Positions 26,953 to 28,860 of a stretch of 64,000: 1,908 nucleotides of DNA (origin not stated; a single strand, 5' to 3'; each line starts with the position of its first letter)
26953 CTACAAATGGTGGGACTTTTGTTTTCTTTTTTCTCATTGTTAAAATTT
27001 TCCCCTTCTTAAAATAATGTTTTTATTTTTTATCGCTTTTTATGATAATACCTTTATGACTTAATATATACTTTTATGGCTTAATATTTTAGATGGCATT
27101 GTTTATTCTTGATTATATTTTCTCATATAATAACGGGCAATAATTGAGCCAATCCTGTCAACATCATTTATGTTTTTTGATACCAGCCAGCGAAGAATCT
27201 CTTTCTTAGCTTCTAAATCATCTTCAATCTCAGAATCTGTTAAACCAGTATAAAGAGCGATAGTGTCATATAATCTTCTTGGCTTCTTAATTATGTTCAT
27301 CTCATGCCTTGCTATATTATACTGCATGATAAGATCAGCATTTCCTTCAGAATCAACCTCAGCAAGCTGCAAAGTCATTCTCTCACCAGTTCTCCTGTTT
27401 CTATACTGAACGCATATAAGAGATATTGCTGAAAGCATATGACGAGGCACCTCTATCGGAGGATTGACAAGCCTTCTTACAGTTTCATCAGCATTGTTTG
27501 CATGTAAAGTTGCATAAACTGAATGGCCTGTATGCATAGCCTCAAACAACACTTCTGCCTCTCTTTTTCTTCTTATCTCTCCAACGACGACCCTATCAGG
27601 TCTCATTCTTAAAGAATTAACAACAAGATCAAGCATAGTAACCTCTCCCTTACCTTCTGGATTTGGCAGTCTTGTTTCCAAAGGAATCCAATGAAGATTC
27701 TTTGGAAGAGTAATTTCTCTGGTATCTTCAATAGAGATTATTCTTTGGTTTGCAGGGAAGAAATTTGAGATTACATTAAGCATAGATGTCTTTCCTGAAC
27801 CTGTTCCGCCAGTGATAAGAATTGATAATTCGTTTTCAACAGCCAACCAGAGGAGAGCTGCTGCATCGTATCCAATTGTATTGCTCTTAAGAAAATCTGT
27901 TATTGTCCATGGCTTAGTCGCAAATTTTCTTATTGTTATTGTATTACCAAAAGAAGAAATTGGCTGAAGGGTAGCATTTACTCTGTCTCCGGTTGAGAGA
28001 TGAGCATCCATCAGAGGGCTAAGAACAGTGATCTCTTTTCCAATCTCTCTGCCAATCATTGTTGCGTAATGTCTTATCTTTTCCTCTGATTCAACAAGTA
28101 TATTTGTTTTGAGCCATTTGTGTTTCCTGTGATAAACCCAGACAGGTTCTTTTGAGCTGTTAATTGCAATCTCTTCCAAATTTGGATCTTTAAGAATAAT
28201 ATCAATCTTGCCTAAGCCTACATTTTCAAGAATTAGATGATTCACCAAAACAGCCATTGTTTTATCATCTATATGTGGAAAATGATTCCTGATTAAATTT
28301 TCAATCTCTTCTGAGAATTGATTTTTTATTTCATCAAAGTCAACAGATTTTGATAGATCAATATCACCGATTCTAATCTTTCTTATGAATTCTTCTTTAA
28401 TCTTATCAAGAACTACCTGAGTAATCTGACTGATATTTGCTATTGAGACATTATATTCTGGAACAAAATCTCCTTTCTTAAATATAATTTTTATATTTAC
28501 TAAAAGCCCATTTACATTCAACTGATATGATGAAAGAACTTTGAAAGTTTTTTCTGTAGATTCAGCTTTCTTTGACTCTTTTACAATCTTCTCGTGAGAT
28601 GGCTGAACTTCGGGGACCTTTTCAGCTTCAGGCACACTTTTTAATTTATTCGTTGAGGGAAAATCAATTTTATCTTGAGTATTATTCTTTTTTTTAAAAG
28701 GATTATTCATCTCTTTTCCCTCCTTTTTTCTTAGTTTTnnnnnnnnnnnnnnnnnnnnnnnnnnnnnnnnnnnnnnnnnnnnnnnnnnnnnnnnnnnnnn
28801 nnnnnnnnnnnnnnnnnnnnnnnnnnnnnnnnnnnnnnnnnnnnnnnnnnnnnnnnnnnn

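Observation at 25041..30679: Tad/archaeal type-IV-pilus-like operon led by a giant coiled-coil wHTH protein with LPxGFL repeats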

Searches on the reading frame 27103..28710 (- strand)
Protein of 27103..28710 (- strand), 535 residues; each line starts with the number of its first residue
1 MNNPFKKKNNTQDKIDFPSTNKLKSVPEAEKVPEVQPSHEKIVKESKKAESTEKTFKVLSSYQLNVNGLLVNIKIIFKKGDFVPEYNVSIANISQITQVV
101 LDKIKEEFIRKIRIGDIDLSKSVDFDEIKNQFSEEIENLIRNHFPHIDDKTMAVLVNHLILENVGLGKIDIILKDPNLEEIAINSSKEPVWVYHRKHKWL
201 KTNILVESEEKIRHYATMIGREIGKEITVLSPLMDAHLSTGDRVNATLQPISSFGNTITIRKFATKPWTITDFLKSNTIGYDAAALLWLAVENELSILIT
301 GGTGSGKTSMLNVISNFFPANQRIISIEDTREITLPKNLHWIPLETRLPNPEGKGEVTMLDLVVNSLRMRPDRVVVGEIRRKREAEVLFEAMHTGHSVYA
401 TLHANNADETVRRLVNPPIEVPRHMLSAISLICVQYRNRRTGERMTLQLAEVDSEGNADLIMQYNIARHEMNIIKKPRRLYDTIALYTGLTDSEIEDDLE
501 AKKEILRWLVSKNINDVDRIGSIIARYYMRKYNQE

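Call 3: search_protein_families(library=pfam, proteins=[window:27103-28710:-], max_evalue=0.1)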
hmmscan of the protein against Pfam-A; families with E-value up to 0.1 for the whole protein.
window:27103-28710:- (535 aa): 9 families
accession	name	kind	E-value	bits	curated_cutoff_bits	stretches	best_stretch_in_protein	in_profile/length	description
PF00437.27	T2SSE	-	1.7e-38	132.7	24.9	1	243-435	82-275/370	Type II/IV secretion system protein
PF13401.12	AAA_22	-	0.001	19.8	27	1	293-376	4-90/130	AAA domain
PF00005.33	ABC_tran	-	0.0021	19.1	25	1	295-347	12-69/137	ABC transporter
PF13555.12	AAA_29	-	0.012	15.8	27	1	294-322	23-50/61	P-loop containing region of AAA domain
PF13245.12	AAA_19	-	0.02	15.5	25.1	1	295-322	12-39/134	AAA domain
PF19568.5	Spore_III_AA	-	0.022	14.3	27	1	368-414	223-269/306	Sporulation stage III, protein AA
PF12775.13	AAA_7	-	0.024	14.6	25.8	1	285-322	24-61/181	P-loop containing dynein motor region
PF20720.3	nSTAND3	-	0.06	13.5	27.2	0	292-333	15-57/155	Novel STAND NTPase 3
PF13604.12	AAA_30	-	0.089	13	27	0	290-321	14-45/191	AAA domain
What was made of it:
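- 27103..28710 (-): Pilus assembly ATPase (T2SSE/VirB11 superfamily, FlaI/CpaF-like). Walker A (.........), Walker B and His box (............) are intact. Pfam T2SSE 1.7e-38: call 3.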

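Call 4: search_protein_families(library=ncbifam, proteins=[window:27103-28710:-], max_evalue=0.1)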
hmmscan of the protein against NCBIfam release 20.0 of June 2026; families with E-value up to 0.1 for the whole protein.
window:27103-28710:- (535 aa): 30 families (the best 25 are shown)
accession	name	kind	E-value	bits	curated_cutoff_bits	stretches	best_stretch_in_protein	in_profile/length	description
NF058587.1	archaellum_moto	equivalog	2.8e-73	247.5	550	1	119-528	100-518/527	archaellum flagellar ATPase motor FlaI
TIGR03819.1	heli_sec_ATPase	hypoth_equivalog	3.8e-58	197.3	373.15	1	133-414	18-297/340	TadA family conjugal transfer-associated ATPase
NF053672.1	bindosome_BasE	exception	2.8e-44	151.7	1000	1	160-529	132-509/512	bindosome assembly system ATPase subunit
TIGR02788.1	VirB11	equivalog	3.5e-43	147.8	249.95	2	285-415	135-263/308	P-type DNA transfer ATPase VirB11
TIGR02782.1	TrbB_P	equivalog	9.1e-34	117.1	304.55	1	168-420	13-258/303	P-type conjugative transfer ATPase TrbB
NF010469.0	PRK13894.1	subfamily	1.9e-31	109.6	508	1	169-415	27-265/320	conjugal transfer ATPase TrbB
NF010475.0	PRK13900.1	equivalog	2.3e-29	102.5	389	2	286-412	152-277/333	type IV secretion system ATPase VirB11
NF010425.0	PRK13851.1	equivalog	6.9e-25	87.6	461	2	283-414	151-280/344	type IV secretion system protein VirB11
NF010407.0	PRK13833.1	subfamily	4.6e-24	85.4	499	1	224-426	74-271/323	conjugal transfer protein TrbB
NF041000.1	ATPase_ComGA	equivalog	8.6e-21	74.1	300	1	297-434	131-261/267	competence type IV pilus ATPase ComGA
TIGR02538.1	type_IV_pilB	equivalog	4.8e-19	68.4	675.65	1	297-444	319-458/564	type IV-A pilus assembly ATPase PilB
NF007755.0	PRK10436.1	equivalog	5.1e-19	68.3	617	1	296-440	221-357/465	type II secretion system protein GspE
TIGR01420.1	pilT_fam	subfamily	3.3e-16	59.4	319.1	1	296-416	124-241/343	PilT/PilU family type 4a pilus ATPase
TIGR02533.1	type_II_gspE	equivalog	1.1e-15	57.4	630.25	1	296-445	245-386/486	type II secretion system ATPase GspE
NF053534.1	T4PilAsmATPsTfpB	equivalog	9.4e-14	50.7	850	1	287-468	329-501/584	type IV pilus assembly ATPase TfpB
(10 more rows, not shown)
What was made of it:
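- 27103..28710 (-): NCBIfam FlaI 2.8e-73 but below cutoff, TadA 3.8e-58: call 4.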

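Call 57: search_solved_structures(query=window:27103-28710:-, max_evalue=1e-10)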
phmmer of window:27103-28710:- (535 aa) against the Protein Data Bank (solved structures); distinct sequences matched with E-value up to 1e-10: 18.
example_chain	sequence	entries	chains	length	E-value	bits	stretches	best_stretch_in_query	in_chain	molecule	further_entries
2oap_1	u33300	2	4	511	9.8e-68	232.3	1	120-529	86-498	Type II secretion system protein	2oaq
4ii7_A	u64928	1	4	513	3.5e-49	171.1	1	153-453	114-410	FlaI ATPase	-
4ihq_A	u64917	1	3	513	2.3e-48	168.4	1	153-453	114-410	FlaI ATPase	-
8rkd_E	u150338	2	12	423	6.6e-45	157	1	114-452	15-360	Pilus assembly ATPase CpaF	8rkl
8rjf_A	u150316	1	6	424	6.6e-45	157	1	114-452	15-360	Pilus assembly ATPase CpaF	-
9e24_A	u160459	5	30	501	1e-44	156.4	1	114-452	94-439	CpaF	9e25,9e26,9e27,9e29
6bge_A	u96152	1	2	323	8.9e-24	87.3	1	172-417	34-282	VirB11-like protein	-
1g6o_A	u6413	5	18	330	9.5e-24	87.2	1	172-417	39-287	CAG-ALPHA | virB11 homolog | Cag-alfa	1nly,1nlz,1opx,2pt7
2gza_A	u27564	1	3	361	4.1e-16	62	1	282-415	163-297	Type IV secretion system protein VirB11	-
5zfr_A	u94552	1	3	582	5.2e-14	55.1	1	276-441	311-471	Type IV pilus biogenesis ATPase PilB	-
3jc8_Ba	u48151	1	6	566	2.5e-13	52.8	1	276-442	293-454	Type IV-A pilus assembly ATPase PilB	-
6olj_C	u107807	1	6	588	8.5e-13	51.1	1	277-441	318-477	Type IV pilus biogenesis ATPase PilB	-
5tsg_B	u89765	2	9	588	8.6e-13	51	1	277-441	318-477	Type IV pilus biogenesis ATPase PilB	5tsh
5zfq_A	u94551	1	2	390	2.4e-11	46.3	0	294-423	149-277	Twitching motility pilus retraction protein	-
10my_A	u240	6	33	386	2.7e-11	46.1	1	289-417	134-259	PilT/PilU family type 4a pilus ATPase | Twitching motility protein PilT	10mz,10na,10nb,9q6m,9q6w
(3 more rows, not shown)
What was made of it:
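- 27103..28710 (-): PDB hits afGspE 2oap 9.8e-68, FlaI 3.5e-49, CpaF 6.6e-45: call 57.
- On Type IV filament assembly machinery (archaeal T4P, Epd/Tad-like): PDB hits afGspE, FlaI and CpaF (call 57).
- Closest known: Epd pili of Methanococcus maripaludis. Same: CpaF is among the best solved-structure matches of the ATPase (6.6e-45, call 57).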

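Call 87: find_related_loci(query=A5, collection=metagenome_contigs, flank=6000)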
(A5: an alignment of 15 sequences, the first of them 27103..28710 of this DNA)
Query A5 (535 aa) in metagenome_contigs; peptide patterns used: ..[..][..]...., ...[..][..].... (x = any residue, [..] = any of these).
600 stretches matched a pattern (row limit reached: there are more); 359 encode a relative of the query (tblastn E <= 1e-3); the best 80 are kept; 80 distinct loci.
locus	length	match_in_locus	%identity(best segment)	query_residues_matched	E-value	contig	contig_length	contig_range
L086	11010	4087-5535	66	48-531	0e+0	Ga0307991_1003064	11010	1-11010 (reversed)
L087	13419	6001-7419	62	57-529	0e+0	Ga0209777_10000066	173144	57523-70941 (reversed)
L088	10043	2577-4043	60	47-535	0e+0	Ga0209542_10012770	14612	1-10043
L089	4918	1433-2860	60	53-531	0e+0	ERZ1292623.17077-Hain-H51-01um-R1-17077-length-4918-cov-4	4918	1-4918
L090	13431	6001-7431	61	57-533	0e+0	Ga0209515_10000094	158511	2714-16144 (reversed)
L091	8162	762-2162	61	59-529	0e+0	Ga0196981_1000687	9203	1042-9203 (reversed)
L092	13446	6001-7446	59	46-529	0e+0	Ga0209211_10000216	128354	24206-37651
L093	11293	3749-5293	55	12-533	0e+0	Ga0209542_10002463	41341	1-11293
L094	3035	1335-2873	54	12-531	0e+0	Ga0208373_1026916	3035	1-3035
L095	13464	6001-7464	55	41-528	0e+0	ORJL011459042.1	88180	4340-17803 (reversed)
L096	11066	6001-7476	55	37-533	0e+0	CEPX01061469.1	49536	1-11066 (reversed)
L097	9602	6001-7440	57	54-533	0e+0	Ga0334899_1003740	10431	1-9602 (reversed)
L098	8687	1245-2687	56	53-533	0e+0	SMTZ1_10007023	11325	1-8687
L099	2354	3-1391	58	71-533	0e+0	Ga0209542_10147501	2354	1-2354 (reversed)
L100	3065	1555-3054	55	40-533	0e+0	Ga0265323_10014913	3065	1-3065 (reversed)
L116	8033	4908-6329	51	59-528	4e-161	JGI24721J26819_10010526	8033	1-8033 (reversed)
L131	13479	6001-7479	45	35-529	2e-153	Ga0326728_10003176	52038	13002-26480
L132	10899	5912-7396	48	40-528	2e-153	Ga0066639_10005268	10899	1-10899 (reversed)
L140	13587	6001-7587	47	12-531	6e-152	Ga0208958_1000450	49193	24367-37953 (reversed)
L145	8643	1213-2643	47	58-528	3e-149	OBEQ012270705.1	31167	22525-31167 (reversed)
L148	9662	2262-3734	48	46-528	5e-149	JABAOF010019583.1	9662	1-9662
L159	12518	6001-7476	47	59-528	4e-145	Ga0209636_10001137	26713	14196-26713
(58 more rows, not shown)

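Call 91: search_protein_families(library=pfam, proteins=[L148:1396-2289:+, L159:4891-5898:+, L116:4122-4862:+, L140:4862-5389:+, L145:128-1216:+, L131:4279-5976:+, L132:3312-5768:+, L089:235-1224:+], max_evalue=0.01)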
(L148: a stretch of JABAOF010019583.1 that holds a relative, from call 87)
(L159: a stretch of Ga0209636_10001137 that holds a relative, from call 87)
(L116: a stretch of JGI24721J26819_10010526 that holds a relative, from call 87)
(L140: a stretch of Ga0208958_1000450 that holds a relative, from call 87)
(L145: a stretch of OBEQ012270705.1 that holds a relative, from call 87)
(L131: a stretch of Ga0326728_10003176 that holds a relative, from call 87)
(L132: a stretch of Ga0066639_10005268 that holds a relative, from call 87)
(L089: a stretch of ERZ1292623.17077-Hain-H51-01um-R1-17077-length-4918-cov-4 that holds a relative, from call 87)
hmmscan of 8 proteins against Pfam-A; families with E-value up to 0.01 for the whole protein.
L148:1396-2289:+ (297 aa): 1 family
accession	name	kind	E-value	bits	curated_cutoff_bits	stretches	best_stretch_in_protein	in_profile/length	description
PF00571.33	CBS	-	4.7e-30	104.1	24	2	88-141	1-55/57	CBS domain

L159:4891-5898:+ (335 aa): 1 family
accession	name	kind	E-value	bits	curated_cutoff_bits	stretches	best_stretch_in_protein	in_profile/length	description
PF00571.33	CBS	-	7.1e-29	100.3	24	2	114-167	1-55/57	CBS domain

L116:4122-4862:+ (246 aa): 1 family
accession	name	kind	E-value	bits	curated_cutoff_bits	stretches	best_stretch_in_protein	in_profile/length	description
PF00571.33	CBS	-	8e-32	109.8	24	2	123-175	1-54/57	CBS domain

L140:4862-5389:+ (175 aa): 0 families

L145:128-1216:+ (362 aa): 1 family
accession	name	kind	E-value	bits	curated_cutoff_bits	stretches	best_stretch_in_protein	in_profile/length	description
PF07332.16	Phage_holin_3_6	-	7.5e-05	23.2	28.4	1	189-263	28-100/116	Putative Actinobacterial Holin-X, holin superfamily III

L131:4279-5976:+ (565 aa): 4 families
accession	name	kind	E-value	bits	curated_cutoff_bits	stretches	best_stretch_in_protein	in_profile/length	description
PF14712.11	Snapin_Pallidin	-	6.9e-05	23.7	29.6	1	380-439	16-75/89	Snapin/Pallidin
PF06818.20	Fez1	-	0.0052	17.7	34.4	1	236-429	28-181/199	Fez1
PF11890.14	DUF3410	-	0.0057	16.9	31.4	0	98-116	39-57/81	Domain of unknown function (DUF3410)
PF19443.4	DAHL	-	0.0093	16.1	38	1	241-365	13-131/221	DAHL domain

L132:3312-5768:+ (818 aa): 1 family
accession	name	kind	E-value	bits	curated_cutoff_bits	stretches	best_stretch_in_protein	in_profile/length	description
PF25212.1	HVO_A0114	-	0.0046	17.2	27.6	0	747-791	27-71/84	HVO_A0114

L089:235-1224:+ (329 aa): 4 families
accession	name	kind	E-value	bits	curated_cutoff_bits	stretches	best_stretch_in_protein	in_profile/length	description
PF00515.34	TPR_1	-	3.3e-06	27.1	27.8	1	287-315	6-34/34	Tetratricopeptide repeat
PF07719.23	TPR_2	-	2e-05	24.8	27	0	287-315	6-34/34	Tetratricopeptide repeat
PF13181.12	TPR_8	-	0.00025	21.4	25.7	0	289-314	8-33/34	Tetratricopeptide repeat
PF20092.4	DUF6483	-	0.0054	17.5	24.1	0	32-102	36-109/119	Family of unknown function (DUF6483)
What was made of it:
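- CBS-plus-wH variants resemble ligand-controlled regulators (call 91).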
